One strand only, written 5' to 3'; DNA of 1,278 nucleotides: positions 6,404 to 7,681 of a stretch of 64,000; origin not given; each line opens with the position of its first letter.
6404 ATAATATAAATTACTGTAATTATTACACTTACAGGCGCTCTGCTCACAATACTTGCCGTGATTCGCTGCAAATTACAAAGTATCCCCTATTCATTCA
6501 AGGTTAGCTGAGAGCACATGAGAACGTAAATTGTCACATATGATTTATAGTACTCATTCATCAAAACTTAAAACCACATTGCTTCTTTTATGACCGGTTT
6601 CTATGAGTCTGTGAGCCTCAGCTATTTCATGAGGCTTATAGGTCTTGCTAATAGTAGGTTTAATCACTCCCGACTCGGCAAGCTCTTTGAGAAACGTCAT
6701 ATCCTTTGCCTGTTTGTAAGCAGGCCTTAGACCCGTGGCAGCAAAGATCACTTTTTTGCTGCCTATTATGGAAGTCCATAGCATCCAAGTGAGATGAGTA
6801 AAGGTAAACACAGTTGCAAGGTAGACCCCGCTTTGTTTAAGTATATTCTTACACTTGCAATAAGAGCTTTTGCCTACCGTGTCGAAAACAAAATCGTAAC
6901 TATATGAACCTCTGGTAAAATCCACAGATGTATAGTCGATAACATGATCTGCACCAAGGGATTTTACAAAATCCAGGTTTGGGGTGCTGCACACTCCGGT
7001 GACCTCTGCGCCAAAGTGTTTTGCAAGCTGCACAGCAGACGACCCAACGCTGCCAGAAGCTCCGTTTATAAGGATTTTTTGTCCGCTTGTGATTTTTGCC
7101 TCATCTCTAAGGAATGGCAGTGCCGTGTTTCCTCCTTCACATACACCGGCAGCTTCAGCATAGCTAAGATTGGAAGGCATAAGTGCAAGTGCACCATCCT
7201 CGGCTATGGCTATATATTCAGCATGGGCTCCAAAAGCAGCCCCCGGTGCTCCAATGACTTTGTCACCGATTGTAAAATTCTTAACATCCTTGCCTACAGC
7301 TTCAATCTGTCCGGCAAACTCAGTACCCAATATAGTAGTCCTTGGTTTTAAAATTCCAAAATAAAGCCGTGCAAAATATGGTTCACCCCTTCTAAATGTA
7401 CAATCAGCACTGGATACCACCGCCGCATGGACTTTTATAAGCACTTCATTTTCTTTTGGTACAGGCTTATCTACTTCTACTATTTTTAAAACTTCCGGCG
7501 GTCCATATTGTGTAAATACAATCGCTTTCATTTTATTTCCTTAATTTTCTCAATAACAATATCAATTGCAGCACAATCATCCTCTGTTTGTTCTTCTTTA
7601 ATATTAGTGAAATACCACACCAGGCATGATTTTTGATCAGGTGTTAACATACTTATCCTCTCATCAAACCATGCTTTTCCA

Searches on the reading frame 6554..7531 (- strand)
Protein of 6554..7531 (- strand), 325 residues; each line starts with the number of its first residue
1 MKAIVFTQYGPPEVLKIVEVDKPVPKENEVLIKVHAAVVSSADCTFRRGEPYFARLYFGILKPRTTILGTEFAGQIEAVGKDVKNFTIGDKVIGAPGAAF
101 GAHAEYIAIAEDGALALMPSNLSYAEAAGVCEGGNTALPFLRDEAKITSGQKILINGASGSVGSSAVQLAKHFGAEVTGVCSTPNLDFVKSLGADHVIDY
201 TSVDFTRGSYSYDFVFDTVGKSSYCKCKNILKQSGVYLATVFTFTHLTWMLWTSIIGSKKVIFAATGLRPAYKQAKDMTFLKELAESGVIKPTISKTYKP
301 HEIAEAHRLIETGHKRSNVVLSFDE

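Call 15: search_protein_families(library=pfam, proteins=[window:6554-7531:-], max_evalue=0.00001)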
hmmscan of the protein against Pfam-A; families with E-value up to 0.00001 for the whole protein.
window:6554-7531:- (325 aa): 3 families
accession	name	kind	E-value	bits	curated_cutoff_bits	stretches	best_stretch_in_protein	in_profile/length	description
PF13602.12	ADH_zinc_N_2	-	1.2e-21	78.5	27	1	192-321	1-134/134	Zinc-binding dehydrogenase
PF00107.32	ADH_zinc_N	-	1.2e-13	51.6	31.8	1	162-238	2-86/129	Zinc-binding dehydrogenase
PF08240.17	ADH_N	-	3.7e-13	50.1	23.5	1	27-115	2-100/104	Alcohol dehydrogenase GroES-like domain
